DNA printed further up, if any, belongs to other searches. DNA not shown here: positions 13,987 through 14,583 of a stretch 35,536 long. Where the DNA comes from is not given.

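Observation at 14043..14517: Orphan 99-aa gene with extreme GC3 codon usage in an AT-rich genome: candidate transfer from a high-GC donor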

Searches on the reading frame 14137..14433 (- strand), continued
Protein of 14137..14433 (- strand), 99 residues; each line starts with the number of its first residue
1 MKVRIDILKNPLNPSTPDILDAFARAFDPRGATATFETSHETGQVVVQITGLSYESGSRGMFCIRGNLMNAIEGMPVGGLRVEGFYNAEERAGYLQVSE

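Call 64: list_cluster_members(proteins=[L087:6536-8419:-, L087:2835-3935:-, L090:722-1564:-, L090:1673-2398:-, L088:6419-7666:+, L088:2093-3496:+, P0013, P0029, P0035, P0041])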
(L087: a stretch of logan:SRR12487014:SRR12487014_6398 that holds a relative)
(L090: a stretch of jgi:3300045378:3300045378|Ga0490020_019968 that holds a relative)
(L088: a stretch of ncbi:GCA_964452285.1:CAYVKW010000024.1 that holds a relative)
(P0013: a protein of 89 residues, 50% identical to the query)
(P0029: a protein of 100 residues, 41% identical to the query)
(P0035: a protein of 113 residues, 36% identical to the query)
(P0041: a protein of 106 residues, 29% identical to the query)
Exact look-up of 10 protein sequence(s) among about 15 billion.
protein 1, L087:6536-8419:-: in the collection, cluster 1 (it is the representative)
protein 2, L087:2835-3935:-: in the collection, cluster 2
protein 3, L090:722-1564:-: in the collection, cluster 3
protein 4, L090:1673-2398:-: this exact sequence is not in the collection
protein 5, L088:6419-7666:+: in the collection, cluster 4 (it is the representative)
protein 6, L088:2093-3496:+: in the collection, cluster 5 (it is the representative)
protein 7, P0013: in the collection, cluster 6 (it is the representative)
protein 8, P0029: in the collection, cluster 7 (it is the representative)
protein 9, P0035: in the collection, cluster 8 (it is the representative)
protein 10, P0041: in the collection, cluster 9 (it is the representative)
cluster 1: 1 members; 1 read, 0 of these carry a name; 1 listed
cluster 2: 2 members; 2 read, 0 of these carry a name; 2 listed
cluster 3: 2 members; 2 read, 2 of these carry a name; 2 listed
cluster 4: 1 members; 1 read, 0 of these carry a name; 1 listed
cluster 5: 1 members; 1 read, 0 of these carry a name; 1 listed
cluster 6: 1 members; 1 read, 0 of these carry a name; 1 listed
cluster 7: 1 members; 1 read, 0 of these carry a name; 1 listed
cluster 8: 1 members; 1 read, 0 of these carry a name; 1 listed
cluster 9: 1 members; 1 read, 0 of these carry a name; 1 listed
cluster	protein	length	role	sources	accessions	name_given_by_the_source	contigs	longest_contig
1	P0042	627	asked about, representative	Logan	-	-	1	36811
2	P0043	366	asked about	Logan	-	-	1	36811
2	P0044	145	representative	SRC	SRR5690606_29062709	-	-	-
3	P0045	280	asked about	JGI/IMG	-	methionyl aminopeptidase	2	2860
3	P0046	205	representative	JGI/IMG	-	methionyl aminopeptidase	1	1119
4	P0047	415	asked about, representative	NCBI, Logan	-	-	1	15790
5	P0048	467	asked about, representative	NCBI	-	-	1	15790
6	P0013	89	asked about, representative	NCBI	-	-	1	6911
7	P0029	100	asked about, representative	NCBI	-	-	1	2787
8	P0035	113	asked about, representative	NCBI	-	-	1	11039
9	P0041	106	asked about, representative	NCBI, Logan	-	-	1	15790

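Call 65: find_encoding_contigs(protein=P0004, flank=5000, max_places=3)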
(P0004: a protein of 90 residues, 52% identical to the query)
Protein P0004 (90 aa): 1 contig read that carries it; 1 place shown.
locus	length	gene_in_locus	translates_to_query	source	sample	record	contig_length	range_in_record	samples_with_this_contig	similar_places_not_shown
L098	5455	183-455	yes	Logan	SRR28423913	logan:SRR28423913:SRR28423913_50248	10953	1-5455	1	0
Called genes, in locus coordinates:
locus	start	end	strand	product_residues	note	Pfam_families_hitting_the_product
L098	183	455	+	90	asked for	-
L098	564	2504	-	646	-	-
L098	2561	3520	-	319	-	PF01699:Na_Ca_ex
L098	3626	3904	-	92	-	-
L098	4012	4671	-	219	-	-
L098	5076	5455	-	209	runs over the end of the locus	PF13489:Methyltransf_23, PF08241:Methyltransf_11 (faint), PF08242:Methyltransf_12 (faint), PF13847:Methyltransf_31 (faint)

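Call 66: find_encoding_contigs(protein=P0005, flank=5000, max_places=3)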
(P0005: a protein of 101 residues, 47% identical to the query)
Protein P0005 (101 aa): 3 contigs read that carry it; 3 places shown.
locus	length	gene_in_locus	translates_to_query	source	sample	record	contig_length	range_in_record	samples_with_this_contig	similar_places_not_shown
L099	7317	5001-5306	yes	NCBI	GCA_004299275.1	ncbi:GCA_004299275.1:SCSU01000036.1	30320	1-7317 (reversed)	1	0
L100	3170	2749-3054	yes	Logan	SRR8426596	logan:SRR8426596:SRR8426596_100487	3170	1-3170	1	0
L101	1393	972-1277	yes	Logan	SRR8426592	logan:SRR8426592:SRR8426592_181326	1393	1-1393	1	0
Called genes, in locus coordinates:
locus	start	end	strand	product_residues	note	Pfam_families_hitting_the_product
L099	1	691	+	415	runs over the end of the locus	PF10459:Peptidase_S46 (faint), PF00089:Trypsin, PF13365:Trypsin_2, PF00595:PDZ (faint), PF13180:PDZ_2, PF17820:PDZ_6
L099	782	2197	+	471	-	PF00224:PK, PF02887:PK_C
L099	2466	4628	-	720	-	-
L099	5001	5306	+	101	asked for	-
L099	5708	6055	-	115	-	PF00453:Ribosomal_L20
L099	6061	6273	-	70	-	-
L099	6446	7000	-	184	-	PF05198:IF3_N, PF00707:IF3_C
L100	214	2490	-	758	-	-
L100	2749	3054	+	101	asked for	-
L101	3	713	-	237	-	?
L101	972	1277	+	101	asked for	-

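Call 67: find_encoding_contigs(protein=P0003, flank=5000, max_places=3)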
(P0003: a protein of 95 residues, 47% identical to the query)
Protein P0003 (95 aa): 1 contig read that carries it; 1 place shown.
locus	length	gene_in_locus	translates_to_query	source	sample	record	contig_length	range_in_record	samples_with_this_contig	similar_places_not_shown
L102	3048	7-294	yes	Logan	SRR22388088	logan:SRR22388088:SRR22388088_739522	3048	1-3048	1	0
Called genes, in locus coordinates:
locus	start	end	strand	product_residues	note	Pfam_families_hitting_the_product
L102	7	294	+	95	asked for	-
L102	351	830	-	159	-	-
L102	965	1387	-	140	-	PF01230:HIT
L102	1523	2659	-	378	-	-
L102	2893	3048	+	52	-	?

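Call 69: list_cluster_members(proteins=[L099:782-2197:+, L099:5708-6055:-, L099:6446-7000:-, L099:2466-4628:-, L099:6061-6273:-, P0005, L098:564-2504:-, L098:2561-3520:-, L102:965-1387:-, L102:1523-2659:-])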
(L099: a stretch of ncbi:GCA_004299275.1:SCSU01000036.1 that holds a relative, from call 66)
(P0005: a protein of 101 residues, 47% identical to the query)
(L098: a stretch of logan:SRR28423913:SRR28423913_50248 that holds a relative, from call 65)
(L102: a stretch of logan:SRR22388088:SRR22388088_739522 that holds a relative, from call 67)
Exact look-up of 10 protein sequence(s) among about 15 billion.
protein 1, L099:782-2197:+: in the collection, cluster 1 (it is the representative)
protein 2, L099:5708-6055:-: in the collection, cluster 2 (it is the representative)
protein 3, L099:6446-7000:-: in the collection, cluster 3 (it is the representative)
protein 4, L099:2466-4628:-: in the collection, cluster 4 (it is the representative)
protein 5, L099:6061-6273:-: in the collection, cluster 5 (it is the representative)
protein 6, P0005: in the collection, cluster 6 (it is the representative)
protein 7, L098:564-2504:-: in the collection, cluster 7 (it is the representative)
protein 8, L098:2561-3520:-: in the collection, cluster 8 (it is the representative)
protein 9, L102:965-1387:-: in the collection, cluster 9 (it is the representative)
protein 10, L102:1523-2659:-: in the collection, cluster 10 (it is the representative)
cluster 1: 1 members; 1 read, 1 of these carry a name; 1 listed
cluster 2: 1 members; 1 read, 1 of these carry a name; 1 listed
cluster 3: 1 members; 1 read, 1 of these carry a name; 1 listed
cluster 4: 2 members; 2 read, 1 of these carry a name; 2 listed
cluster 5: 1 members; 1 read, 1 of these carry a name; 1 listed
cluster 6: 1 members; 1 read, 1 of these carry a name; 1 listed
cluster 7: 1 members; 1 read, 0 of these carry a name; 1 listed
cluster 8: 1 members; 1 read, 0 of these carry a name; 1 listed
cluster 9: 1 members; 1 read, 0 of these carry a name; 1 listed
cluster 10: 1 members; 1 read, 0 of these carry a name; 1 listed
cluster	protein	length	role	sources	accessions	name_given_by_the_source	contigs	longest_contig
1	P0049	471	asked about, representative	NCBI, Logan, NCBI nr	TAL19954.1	pyruvate kinase [Patescibacteria group bacterium] | MAG: pyruvate kinase [Patescibacteria group bacterium]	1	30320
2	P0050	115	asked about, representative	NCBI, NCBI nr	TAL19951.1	50S ribosomal protein L20 [Patescibacteria group bacterium] | MAG: 50S ribosomal protein L20 [Patescibacteria group bacterium]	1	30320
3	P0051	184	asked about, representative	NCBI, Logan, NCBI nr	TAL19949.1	translation initiation factor IF-3 [Patescibacteria group bacterium] | MAG: translation initiation factor IF-3 [Patescibacteria group bacterium]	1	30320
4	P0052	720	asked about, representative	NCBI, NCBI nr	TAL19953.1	hypothetical protein EPN90_01960 [Patescibacteria group bacterium] | MAG: hypothetical protein EPN90_01960 [Patescibacteria group bacterium]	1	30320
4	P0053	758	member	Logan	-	-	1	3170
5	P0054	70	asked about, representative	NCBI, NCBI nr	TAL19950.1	hypothetical protein EPN90_01945 [Patescibacteria group bacterium] | MAG: hypothetical protein EPN90_01945 [Patescibacteria group bacterium]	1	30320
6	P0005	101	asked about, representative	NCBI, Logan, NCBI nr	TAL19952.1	hypothetical protein EPN90_01955 [Patescibacteria group bacterium] | MAG: hypothetical protein EPN90_01955 [Patescibacteria group bacterium]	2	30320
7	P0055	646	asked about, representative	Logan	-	-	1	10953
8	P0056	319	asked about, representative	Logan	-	-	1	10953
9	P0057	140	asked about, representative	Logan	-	-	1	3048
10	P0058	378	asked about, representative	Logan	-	-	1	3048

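Call 71: find_encoding_contigs(protein=P0013, flank=5000, max_places=2)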
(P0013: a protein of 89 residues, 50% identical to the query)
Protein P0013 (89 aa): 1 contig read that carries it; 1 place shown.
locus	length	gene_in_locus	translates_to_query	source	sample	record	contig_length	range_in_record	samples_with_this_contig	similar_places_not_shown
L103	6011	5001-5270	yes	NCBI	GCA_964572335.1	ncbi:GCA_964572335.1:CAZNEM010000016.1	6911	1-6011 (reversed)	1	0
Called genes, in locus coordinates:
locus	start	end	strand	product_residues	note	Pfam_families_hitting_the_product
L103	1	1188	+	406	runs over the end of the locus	PF17900:Peptidase_M1_N, PF01433:Peptidase_M1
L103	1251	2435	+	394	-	PF11838:ERAP1_C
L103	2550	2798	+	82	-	-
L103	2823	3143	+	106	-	-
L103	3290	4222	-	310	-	PF01351:RNase_HII, PF02021:UPF0102, PF08378:NERD (weak)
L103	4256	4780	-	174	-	PF01245:Ribosomal_L19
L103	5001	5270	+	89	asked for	-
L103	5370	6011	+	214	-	?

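Call 72: find_encoding_contigs(protein=P0035, flank=5000, max_places=2)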
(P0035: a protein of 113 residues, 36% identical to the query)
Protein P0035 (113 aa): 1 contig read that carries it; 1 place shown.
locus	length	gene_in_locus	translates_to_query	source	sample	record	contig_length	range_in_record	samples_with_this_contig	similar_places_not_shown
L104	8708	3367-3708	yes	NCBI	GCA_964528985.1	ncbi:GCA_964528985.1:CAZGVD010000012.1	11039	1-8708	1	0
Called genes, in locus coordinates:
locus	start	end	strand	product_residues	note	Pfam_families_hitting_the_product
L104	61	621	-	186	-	PF00990:GGDEF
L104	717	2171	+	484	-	-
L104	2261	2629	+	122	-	-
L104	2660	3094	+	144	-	PF11969:DcpS_C, PF01230:HIT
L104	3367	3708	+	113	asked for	-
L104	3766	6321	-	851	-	PF00133:tRNA-synt_1, PF09334:tRNA-synt_1g (weak), PF13603:tRNA-synt_1_2, PF09334:tRNA-synt_1g, PF08264:Anticodon_1, PF10458:Val_tRNA-synt_C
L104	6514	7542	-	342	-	PF00814:TsaD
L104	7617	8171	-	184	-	-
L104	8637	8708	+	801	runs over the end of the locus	?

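Call 79: search_protein_families(library=padloc, alignment_id=A1, max_evalue=0.01)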
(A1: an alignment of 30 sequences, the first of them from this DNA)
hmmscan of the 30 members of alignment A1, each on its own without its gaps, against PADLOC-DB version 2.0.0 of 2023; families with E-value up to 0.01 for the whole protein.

A. member 1, seq(99 aa): 0 families

B. families by the number of members that match (of 30 scanned): 0 families

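Call 80: search_protein_families(library=phrogs, alignment_id=A1, max_evalue=0.01)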
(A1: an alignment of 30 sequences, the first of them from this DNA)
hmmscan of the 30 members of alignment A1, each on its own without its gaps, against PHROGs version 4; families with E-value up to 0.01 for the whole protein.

A. member 1, seq(99 aa): 0 families

B. families by the number of members that match (of 30 scanned): 1 family
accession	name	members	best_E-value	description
phrog_5783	-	1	0.0078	-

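Call 81: search_protein_families(library=ncbifam, alignment_id=A1, max_evalue=0.01)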
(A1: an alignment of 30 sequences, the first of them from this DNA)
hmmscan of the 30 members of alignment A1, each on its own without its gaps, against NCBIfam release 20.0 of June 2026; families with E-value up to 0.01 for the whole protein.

A. member 1, seq(99 aa): 0 families

B. families by the number of members that match (of 30 scanned): 1 family
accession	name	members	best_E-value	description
TIGR02504.1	NrdJ_Z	1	0.0049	adenosylcobalamin-dependent ribonucleoside-diphosphate reductase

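Call 90: list_cluster_members(proteins=[P0007, P0008, P0009, P0010, P0011, P0012, P0014, P0015, P0017, P0018])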
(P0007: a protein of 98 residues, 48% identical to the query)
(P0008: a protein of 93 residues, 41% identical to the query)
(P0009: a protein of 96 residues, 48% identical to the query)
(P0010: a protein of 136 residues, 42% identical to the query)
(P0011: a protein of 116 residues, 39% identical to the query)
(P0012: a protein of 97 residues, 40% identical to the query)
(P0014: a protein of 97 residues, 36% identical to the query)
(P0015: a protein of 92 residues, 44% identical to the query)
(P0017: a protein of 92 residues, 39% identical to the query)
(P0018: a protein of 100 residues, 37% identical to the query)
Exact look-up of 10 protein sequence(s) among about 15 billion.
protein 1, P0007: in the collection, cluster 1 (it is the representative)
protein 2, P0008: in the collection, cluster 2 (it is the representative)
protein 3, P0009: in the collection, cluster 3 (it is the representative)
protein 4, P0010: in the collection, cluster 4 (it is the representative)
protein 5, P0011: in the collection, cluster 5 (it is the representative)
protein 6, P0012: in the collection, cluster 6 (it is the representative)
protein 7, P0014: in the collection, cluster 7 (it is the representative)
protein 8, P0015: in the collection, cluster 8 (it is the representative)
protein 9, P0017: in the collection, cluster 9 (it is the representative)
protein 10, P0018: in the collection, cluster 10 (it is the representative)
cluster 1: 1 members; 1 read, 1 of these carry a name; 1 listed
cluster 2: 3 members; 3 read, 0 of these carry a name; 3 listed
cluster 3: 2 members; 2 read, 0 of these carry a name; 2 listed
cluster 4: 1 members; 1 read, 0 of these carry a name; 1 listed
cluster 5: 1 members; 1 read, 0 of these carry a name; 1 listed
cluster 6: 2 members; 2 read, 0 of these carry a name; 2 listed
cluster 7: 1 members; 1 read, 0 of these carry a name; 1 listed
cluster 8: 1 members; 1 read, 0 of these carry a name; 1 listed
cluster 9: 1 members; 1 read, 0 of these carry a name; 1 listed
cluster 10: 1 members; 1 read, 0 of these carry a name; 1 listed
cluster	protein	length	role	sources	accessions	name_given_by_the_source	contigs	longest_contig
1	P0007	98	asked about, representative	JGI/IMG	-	hypothetical protein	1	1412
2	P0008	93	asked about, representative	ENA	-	-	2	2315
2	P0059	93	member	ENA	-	-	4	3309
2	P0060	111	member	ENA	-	-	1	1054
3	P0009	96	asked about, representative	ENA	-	-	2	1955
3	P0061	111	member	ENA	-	-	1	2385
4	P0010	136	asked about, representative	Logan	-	-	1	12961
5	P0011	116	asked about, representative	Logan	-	-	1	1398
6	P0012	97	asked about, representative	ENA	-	-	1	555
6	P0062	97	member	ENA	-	-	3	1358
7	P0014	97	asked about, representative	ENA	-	-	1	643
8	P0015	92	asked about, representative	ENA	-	-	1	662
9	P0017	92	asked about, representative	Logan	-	-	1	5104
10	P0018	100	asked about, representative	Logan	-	-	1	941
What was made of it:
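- Tried and rejected: Cluster look-ups gave few names (calls 64, 90).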
